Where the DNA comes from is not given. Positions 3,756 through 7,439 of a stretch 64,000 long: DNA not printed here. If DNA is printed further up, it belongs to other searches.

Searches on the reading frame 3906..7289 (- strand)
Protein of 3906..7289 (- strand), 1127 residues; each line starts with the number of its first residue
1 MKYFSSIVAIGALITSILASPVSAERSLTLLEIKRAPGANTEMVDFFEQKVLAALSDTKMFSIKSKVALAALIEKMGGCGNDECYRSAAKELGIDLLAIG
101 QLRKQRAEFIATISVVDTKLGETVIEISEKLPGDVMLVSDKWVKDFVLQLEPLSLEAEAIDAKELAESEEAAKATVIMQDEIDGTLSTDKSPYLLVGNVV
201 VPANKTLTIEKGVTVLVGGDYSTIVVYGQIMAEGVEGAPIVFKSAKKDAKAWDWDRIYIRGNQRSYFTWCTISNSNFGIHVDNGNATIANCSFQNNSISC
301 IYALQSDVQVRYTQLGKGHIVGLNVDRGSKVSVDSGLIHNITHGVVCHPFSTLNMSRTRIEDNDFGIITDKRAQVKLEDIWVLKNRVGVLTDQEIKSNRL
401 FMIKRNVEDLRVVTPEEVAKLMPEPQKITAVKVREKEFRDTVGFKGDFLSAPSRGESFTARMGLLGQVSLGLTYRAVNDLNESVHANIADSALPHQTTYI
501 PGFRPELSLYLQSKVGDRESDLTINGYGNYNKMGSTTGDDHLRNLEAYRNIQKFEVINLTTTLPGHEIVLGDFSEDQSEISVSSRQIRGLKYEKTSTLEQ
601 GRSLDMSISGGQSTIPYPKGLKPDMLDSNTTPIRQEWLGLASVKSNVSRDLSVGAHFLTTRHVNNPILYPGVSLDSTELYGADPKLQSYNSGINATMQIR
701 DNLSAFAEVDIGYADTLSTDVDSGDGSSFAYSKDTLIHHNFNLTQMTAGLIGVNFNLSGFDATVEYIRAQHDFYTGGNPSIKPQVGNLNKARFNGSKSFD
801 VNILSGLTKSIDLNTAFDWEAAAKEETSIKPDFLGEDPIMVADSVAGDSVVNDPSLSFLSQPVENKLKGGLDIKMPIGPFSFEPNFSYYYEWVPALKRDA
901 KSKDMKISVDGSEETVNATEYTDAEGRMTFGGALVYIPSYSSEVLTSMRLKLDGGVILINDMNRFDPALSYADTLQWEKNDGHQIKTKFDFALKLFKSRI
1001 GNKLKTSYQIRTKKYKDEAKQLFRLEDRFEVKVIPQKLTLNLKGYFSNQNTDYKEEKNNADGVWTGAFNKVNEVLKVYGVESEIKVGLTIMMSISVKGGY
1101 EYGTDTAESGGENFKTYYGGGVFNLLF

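Call 45: search_protein_families(library=pfam, proteins=[window:3906-7289:-], max_evalue=0.0001)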
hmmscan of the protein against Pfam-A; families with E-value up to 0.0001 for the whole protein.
window:3906-7289:- (1127 aa): 2 families
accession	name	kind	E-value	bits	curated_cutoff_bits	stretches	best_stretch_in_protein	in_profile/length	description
PF13229.12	Beta_helix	-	2.9e-10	40.4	25.9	1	256-377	25-153/158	Right handed beta helix region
PF05048.19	NosD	-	6.2e-05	23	23.6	0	231-305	20-89/212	Periplasmic copper-binding protein (NosD)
